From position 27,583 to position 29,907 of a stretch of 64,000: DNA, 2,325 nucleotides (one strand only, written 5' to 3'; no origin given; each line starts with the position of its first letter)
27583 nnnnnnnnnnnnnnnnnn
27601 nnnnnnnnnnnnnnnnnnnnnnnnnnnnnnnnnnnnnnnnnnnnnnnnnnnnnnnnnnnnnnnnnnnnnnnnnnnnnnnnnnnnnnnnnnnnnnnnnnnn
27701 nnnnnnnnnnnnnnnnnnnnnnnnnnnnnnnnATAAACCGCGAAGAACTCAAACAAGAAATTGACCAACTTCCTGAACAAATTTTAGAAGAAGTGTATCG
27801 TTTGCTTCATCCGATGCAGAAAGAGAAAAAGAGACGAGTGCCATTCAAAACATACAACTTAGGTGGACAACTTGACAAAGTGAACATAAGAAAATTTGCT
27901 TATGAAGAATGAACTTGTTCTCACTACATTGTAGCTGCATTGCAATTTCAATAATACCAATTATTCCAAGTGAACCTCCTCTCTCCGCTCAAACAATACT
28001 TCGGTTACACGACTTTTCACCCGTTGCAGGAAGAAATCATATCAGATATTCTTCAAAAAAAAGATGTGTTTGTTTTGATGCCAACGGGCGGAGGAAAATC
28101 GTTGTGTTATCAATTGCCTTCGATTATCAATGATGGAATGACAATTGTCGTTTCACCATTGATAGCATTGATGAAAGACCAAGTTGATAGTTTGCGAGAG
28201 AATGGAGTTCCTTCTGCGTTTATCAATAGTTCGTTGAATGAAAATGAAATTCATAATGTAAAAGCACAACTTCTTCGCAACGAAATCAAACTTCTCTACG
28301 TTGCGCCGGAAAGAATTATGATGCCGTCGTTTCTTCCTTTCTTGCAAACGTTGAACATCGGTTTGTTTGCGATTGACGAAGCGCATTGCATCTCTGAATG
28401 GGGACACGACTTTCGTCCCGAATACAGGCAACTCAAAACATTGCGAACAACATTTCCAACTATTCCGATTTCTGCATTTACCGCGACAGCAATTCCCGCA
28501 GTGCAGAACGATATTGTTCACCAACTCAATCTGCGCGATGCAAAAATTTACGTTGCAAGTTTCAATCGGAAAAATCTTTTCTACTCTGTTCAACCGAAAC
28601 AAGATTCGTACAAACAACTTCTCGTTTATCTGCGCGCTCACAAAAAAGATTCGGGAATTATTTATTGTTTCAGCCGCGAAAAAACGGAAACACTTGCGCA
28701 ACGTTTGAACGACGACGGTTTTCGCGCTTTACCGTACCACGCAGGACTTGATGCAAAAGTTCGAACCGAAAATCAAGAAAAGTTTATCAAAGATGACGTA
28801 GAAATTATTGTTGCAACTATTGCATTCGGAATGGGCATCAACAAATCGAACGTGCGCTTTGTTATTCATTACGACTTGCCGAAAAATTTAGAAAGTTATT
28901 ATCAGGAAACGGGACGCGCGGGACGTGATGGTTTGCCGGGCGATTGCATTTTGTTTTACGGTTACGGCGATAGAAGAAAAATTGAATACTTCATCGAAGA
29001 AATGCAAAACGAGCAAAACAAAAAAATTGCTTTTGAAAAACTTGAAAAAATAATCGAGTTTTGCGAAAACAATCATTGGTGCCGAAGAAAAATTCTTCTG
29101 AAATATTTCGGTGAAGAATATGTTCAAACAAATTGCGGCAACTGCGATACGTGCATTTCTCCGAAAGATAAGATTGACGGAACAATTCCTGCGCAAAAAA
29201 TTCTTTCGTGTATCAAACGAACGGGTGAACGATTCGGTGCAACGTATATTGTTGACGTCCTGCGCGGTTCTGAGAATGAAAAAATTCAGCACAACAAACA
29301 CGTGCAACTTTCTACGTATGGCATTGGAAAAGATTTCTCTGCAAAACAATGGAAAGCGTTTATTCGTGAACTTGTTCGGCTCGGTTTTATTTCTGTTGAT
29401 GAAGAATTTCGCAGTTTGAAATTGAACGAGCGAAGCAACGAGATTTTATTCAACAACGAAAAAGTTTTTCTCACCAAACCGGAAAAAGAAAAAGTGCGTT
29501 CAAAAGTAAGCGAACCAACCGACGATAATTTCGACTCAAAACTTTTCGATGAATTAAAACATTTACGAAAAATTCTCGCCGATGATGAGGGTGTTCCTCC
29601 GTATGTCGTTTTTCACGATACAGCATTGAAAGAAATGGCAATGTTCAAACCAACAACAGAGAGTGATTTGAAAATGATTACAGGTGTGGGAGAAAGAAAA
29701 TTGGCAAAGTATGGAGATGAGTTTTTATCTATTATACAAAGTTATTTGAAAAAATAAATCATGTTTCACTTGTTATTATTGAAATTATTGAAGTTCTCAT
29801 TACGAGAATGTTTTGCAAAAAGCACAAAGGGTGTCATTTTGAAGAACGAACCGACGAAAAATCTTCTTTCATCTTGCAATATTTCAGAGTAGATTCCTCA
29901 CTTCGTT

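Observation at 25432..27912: Low-GC islet: NCS1 nucleobase transporter translationally coupled to a divergent UDG-superfamily protein, then an orphan DUF2281-like gene, all just upstream of recQ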

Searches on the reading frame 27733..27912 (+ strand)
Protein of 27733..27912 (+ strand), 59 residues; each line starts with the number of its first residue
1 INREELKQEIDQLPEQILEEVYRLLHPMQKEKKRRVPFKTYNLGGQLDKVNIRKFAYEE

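Call 37: find_homologous_proteins(query=A3, max_evalue=0.001)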
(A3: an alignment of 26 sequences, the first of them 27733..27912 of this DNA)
Query A3 (26 sequences) (59 aa, profile of the alignment): 115 proteins with E <= 0.001 among 299 candidates.
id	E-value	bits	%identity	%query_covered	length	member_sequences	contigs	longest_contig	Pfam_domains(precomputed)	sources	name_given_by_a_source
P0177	8.1e-26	108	41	83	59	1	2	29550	-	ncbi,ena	-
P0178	3.1e-25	106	41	98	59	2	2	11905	-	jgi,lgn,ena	jgi:DNA replication initiation complex subunit (GINS family)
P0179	4.1e-25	106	37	83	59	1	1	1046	-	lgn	-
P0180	7.0e-25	105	40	98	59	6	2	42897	-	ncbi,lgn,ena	-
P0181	8.8e-25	105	43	95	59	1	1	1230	-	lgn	-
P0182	1.1e-24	104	42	97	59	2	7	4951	-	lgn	-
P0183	1.7e-24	104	40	98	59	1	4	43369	-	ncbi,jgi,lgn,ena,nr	ncbi:MAG: hypothetical protein KJ799_10430 [Bacteroidetes bacterium]|nr:hypothetical protein [Bacter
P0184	2.0e-24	103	41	98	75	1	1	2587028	-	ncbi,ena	-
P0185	2.3e-24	103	36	95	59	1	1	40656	-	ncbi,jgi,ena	-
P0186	2.6e-24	103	41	83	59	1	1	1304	-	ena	-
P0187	2.9e-24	103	40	98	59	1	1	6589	-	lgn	-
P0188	3.2e-24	103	42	97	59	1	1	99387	-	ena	-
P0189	6.2e-24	102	40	97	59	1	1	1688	-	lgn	-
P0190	6.8e-24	102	45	95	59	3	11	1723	-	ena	-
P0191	7.4e-24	102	41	95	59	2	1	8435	-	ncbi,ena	-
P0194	1.0e-23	101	40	97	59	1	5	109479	-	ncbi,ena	-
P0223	8.3e-23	98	44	97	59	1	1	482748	-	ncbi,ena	-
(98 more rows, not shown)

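Call 38: search_protein_families(library=pfam, alignment_id=A3, max_evalue=1)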
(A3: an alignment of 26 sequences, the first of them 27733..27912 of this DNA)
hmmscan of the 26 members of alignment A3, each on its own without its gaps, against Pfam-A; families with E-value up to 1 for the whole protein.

A. member 1, window:27733-27912:+ (59 aa): 1 family
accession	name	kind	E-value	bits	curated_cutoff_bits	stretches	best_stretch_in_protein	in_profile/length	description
PF17035.10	BET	-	0.044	14.3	24.5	1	3-31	7-35/64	Bromodomain extra-terminal - transcription regulation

B. families by the number of members that match (of 26 scanned): 22 families
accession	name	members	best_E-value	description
PF17035.10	BET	10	0.00042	Bromodomain extra-terminal - transcription regulation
PF10047.15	DUF2281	10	0.002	Protein of unknown function (DUF2281)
PF06124.16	DUF960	4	0.0066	Staphylococcal protein of unknown function (DUF960)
PF04003.17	Utp12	2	0.00019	Dip2/Utp12 Family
PF05527.17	TNFAIP8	2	0.0068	Tumor necrosis factor alpha-induced protein 8-like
PF02108.21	FliH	2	0.007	Flagellar assembly protein FliH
PF25481.1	Nucleoprot-TPR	2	0.12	Nucleoprotein TPR-like domain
PF18058.6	SbsC_C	1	0.001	SbsC C-terminal domain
PF03819.22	MazG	1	0.02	MazG nucleotide pyrophosphohydrolase domain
PF16076.10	Acyltransf_C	1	0.028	Acyltransferase C-terminus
PF08970.15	Sda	1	0.03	Sporulation inhibitor A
PF01937.24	ARMT1-like_dom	1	0.084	Damage-control phosphatase ARMT1-like domain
PF21793.2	DUF6877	1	0.085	Family of unknown function (DUF6877)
PF21189.3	PHA02142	1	0.087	PHA02142 OB-fold domain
PF10738.15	Lpp-LpqN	1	0.092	Probable lipoprotein LpqN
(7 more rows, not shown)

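Call 39: find_encoding_contigs(protein=P0183, flank=2500, max_places=3)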
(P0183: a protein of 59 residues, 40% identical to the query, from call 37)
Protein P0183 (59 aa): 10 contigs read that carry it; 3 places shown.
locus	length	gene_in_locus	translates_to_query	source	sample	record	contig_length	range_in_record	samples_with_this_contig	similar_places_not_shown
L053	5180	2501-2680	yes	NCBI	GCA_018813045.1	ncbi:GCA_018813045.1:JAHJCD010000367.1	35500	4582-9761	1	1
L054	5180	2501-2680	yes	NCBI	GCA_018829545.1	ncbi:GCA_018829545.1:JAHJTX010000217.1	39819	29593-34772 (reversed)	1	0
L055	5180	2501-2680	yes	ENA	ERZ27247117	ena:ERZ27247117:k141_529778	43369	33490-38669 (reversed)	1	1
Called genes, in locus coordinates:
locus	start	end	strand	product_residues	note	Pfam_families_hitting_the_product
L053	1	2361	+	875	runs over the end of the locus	PF01433:Peptidase_M1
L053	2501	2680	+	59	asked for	-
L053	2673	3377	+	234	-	-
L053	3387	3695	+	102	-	-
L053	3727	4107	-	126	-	PF02452:PemK_toxin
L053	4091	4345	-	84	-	-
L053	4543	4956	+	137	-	-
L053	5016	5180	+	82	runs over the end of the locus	PF09905:VF530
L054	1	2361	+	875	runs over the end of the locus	PF01433:Peptidase_M1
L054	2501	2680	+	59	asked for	-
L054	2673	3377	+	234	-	-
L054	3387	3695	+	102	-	-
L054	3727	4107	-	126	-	PF02452:PemK_toxin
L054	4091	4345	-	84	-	-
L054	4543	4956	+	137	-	-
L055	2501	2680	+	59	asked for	-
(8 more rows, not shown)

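Call 40: find_encoding_contigs(protein=P0180, flank=2500, max_places=3)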
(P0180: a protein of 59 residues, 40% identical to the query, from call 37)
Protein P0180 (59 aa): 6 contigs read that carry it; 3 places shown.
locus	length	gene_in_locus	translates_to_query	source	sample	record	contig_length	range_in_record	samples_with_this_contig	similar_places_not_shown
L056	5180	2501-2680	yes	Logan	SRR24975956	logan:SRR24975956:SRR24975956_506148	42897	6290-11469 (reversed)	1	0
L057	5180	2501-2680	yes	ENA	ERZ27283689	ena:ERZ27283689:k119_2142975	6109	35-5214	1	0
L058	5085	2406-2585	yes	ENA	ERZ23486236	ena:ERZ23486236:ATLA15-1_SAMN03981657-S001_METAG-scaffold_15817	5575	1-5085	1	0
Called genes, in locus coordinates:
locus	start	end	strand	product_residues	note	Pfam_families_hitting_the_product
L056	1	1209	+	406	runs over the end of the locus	PF18728:HEPN_AbiV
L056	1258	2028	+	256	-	-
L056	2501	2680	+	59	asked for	-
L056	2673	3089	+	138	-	PF01850:PIN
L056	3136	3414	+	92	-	-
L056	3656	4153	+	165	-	PF00186:DHFR_1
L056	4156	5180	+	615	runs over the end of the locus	PF02518:HATPase_c (weak), PF13589:HATPase_c_3, PF01119:DNA_mis_repair, PF08676:MutL_C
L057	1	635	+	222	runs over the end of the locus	?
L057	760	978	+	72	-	-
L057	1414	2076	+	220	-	-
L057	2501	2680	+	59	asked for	-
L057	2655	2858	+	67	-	-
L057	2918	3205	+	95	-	PF02604:PhdYeFM_antitox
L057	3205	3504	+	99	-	PF05016:ParE_toxin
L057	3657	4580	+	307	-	PF01699:Na_Ca_ex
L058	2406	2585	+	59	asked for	-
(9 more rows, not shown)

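Call 41: find_encoding_contigs(protein=P0194, flank=2500, max_places=3)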
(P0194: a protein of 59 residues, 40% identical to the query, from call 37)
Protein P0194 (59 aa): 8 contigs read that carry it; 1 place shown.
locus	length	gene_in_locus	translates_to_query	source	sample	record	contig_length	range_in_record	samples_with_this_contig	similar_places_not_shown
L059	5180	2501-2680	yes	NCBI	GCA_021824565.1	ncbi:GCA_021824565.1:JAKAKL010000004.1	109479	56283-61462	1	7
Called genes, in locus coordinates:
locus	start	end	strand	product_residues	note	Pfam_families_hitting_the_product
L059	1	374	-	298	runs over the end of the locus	PF00005:ABC_tran, PF13304:AAA_21 (weak), PF13732:DrrA1-3_C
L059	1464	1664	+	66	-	-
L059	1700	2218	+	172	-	-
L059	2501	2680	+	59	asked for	-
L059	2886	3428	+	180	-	-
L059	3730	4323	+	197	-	PF01872:RibD_C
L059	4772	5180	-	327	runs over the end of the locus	PF01258:zf-dskA_traR (weak), PF07228:SpoIIE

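Call 42: find_encoding_contigs(protein=P0223, flank=2500, max_places=3)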
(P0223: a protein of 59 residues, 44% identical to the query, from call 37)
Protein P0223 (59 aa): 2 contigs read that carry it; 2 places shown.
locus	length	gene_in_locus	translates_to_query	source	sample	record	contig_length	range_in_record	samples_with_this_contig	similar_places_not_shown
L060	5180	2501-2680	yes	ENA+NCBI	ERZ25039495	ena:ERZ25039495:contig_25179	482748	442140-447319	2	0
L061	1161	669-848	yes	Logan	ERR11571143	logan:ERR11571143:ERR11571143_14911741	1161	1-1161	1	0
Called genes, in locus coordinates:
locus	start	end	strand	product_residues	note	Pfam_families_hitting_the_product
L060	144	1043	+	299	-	-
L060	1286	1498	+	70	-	-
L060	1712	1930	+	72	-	PF05015:HigB-like_toxin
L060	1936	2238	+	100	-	PF01381:HTH_3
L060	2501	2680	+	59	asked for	-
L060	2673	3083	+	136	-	PF01850:PIN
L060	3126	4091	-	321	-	PF13638:PIN_4 (weak), PF02562:PhoH, PF13245:AAA_19 (faint), PF13604:AAA_30 (faint)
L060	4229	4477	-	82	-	PF13638:PIN_4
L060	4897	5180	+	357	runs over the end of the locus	PF00988:CPSase_sm_chain, PF00117:GATase, PF07722:Peptidase_C26 (weak)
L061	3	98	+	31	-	?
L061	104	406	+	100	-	PF01381:HTH_3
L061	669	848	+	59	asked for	-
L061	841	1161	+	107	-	?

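Call 66: search_protein_families(library=ncbifam, alignment_id=A3, max_evalue=0.1)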
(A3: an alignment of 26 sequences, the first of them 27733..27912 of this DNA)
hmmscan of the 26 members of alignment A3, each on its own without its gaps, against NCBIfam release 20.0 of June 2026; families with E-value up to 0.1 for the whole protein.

A. member 1, window:27733-27912:+ (59 aa): 1 family
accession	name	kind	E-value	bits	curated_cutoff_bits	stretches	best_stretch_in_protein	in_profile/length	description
NF001468.0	PRK00325.1-3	equivalog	0.054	12.5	711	1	28-50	339-361/373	mannuronate-specific alginate lyase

B. families by the number of members that match (of 26 scanned): 14 families
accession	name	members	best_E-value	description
NF050009.1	TA_VapB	11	0.00022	type II toxin-antitoxin system VapB family antitoxin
NF047471.1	LamininBindLsa27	2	0.0054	laminin-binding protein Lsa27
NF040699.1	VPA1262_fam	1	0.0026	VPA1262 family protein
NF002086.0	PRK00915.1-3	1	0.018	2-isopropylmalate synthase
NF002087.0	PRK00915.1-4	1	0.021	2-isopropylmalate synthase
TIGR01639.1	P_fal_TIGR01639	1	0.028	Plasmodium falciparum uncharacterized domain TIGR01639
TIGR04398.1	SLAP_DUP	1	0.032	SLAP domain-containing protein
NF001468.0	PRK00325.1-3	1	0.054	mannuronate-specific alginate lyase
TIGR01803.1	CM-like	1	0.062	chorismate mutase family protein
NF008299.0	PRK11087.1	1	0.069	oxidative stress defense protein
NF007916.1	PRK10631.1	1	0.069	p-hydroxybenzoic acid efflux pump subunit AaeB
NF009364.0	PRK12721.1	1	0.078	EscU/YscU/HrcU family type III secretion system export apparatus switch protein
TIGR02385.1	RelE_StbE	1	0.079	type II toxin-antitoxin system mRNA interferase toxin, RelE/StbE family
TIGR01808.1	CM_M_hiGC-arch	1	0.095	chorismate mutase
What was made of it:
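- Closest known: VapB/DUF2281 antitoxins of VapBC. Same: That family weakly matches NCBIfam TA_VapB and DUF2281 (calls 38, 66).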

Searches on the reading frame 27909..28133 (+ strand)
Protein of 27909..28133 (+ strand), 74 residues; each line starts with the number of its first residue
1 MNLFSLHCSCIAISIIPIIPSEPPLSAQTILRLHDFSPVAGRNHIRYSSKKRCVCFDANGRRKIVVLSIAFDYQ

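Call 67: search_protein_families(library=pfam, proteins=[window:27909-28133:+], max_evalue=0.1)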
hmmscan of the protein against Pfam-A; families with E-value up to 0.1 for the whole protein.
window:27909-28133:+ (74 aa): 0 families

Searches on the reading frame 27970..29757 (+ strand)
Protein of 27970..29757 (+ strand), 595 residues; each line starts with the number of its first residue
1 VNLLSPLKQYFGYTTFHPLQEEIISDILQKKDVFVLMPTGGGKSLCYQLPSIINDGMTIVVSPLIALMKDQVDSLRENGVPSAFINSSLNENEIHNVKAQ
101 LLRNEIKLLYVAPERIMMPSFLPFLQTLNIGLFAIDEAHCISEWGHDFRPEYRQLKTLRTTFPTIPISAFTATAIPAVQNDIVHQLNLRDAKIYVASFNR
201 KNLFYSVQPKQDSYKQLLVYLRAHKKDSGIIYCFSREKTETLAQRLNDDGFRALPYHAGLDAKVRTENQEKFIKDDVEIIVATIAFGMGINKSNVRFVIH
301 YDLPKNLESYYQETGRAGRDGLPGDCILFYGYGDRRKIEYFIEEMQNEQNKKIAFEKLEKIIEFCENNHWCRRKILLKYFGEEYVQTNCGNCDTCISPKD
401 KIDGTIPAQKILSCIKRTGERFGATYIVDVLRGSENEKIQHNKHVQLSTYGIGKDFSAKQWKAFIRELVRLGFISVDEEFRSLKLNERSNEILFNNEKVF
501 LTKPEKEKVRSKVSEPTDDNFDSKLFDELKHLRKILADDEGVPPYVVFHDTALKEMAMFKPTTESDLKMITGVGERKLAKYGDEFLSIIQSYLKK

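Call 3: search_protein_families(library=pfam, proteins=[window:27970-29757:+], max_evalue=1)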
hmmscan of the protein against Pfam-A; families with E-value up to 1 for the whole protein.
window:27970-29757:+ (595 aa): 7 families
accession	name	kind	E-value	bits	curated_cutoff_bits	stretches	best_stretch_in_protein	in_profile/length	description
PF09382.16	RQC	-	5.8e-38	129.7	23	1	399-508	2-112/114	RQC domain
PF00270.35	DEAD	-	4.6e-28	98.5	26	1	18-178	2-164/167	DEAD/DEAH box helicase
PF00271.37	Helicase_C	-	3.2e-23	82.5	23.5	1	216-321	5-110/110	Helicase conserved C-terminal domain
PF00570.28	HRDC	-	8.2e-22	77.4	23.8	1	524-589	3-68/68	HRDC domain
PF16124.10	RecQ_Zn_bind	-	5e-20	72.4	25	1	332-395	1-65/66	RecQ zinc-binding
PF04851.21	ResIII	-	0.00047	20.5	22.5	1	16-173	4-161/164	Type III restriction enzyme, res subunit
PF11408.13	Helicase_Sgs1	-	0.12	12.9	22.2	1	546-588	29-70/80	Sgs1 RecQ helicase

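Call 4: search_protein_families(library=ncbifam, proteins=[window:27970-29757:+], max_evalue=1)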
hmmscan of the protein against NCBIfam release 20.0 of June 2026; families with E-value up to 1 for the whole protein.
window:27970-29757:+ (595 aa): 33 families (the best 25 are shown)
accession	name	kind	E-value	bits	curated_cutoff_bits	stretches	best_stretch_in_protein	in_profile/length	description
TIGR01389.1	recQ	equivalog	2.3e-239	795.8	640.2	1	7-591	5-590/591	DNA helicase RecQ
NF008279.0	PRK11057.1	equivalog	4.4e-212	705.8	1015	1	7-594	17-604/608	ATP-dependent DNA helicase RecQ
TIGR00614.1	recQ_fam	subfamily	2.2e-170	567.5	219.8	1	7-455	3-469/470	RecQ family ATP-dependent DNA helicase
NF041063.1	DpdF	equivalog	4.4e-54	184.3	550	1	31-336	159-488/813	protein DpdF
NF008744.0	PRK11776.1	equivalog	7.2e-23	80.9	524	1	10-358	21-373/460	ATP-dependent RNA helicase DbpA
NF053631.1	RNA_helic_CshA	equivalog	1.6e-22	80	646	1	11-361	17-371/434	degradosome RNA helicase CshA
NF008394.0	PRK11192.1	equivalog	3.8e-19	68.8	507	2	209-340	230-364/441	ATP-dependent RNA helicase SrmB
NF053636.1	DDHlcsCsdAPsy1082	equivalog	6.3e-17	61.3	890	2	224-339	241-356/512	DEAD/DEAH box helicase CsdA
NF008642.0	PRK11634.1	equivalog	2.8e-16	59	989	2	215-339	234-358/628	DEAD/DEAH family ATP-dependent RNA helicase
NF053711.1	RNA_heli_RhlE1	exception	2.5e-15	56.2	750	1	9-328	17-346/434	RNA helicase RhlE1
NF002340.1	PRK01297.1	equivalog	9.6e-15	54.3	564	1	195-336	219-359/372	ATP-dependent RNA helicase RhlB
NF007882.0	PRK10590.1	equivalog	1.7e-13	50.4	743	1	102-356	122-374/456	ATP-dependent RNA helicase RhlE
NF003419.0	PRK04837.1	equivalog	4.5e-13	48.7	588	1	200-329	232-359/424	ATP-dependent RNA helicase RhlB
NF053710.1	RNA_heli_RhlE2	exception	1.3e-12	47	925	2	233-346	254-368/635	RNA helicase RhlE2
TIGR04121.1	DEXH_lig_assoc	equivalog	9.2e-12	43.5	850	1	12-318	8-344/804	ligase-associated DNA damage response DEXH box helicase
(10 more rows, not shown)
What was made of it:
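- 27970..29757 (+): Housekeeping recQ helicase, 595 aa, GTG start. Neighbour only. DEAD, Helicase_C, RecQ_Zn_bind, RQC and HRDC domains are present (calls 3, 4). NCBIfam DpdF scores 184 bits, below its cut-off of 550 (call 4).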

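Call 46: find_related_loci(query=window:27970-29757:+, collection=metagenome_contigs, flank=6000)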
Query window:27970-29757:+ (595 aa) in metagenome_contigs; peptide patterns used: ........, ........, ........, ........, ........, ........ (x = any residue, [..] = any of these).
600 stretches matched a pattern (row limit reached: there are more); 597 encode a relative of the query (tblastn E <= 1e-3); the best 80 are kept; 80 distinct loci.
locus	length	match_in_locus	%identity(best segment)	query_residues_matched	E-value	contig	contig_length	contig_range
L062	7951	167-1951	54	3-594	0e+0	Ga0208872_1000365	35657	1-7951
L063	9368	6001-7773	55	2-592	0e+0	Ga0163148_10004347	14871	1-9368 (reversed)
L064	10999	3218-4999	54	3-593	0e+0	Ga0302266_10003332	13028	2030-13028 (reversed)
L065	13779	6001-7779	54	7-595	0e+0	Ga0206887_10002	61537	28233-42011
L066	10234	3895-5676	53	3-593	0e+0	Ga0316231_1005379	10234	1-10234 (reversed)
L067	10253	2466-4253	52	1-593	0e+0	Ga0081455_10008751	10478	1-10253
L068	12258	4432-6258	52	3-593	0e+0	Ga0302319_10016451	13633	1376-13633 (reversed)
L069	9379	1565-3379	50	3-592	0e+0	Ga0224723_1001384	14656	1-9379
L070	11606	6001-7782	50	1-593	0e+0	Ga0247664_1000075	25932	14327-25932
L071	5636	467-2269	51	5-594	0e+0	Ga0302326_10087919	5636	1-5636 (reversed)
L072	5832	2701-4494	52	1-595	0e+0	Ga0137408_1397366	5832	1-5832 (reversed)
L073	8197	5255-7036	50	3-594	0e+0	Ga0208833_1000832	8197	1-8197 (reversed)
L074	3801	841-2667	49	1-593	0e+0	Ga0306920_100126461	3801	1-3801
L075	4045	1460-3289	50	1-594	0e+0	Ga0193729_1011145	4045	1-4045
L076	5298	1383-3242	49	2-592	0e+0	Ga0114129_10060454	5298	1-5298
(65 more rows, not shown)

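Call 48: search_protein_families(library=padloc, proteins=[window:27970-29757:+], max_evalue=0.01)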
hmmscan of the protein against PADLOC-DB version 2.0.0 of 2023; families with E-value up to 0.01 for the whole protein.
window:27970-29757:+ (595 aa): 40 families (the best 25 are shown)
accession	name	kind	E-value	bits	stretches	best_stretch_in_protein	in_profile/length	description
PDLC02861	DpdF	-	4.7e-246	815.9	1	4-594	17-608/611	DpdF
PDLC02864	DpdF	-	1.5e-210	699.1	1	4-590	11-608/610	DpdF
PDLC02870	DpdF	-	1.3e-139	464.1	2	8-338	6-338/534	DpdF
PDLC03928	PsyrT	-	3.2e-105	350.9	1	5-349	10-364/689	-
PDLC02865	DpdF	-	2e-87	292.1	1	7-343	751-1093/1499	DpdF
PDLC02859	DpdF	-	2.2e-62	209.2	1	5-335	90-430/545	DpdF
PDLC02868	DpdF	-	6.3e-51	171.2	2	10-212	333-544/1078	DpdF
PDLC01089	C3a193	-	6.5e-50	168.4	1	20-324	251-586/983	poss. alt. Cas3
PDLC02863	DpdF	-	1.7e-49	167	3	179-344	2-168/488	DpdF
PDLC02855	DpdF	-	4.8e-47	158.7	1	30-330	157-479/825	DpdF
PDLC02872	DpdF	-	1.4e-34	117.7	1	33-334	178-509/859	DpdF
PDLC02867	DpdF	-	2e-34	117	1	33-342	157-490/855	DpdF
PDLC02857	DpdF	-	6.3e-30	101.9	2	238-334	440-542/911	DpdF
PDLC02862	DpdF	-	6.7e-26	88.4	1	33-336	138-469/811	DpdF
PDLC02858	DpdF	-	1.6e-25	87.7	1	16-329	152-473/504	DpdF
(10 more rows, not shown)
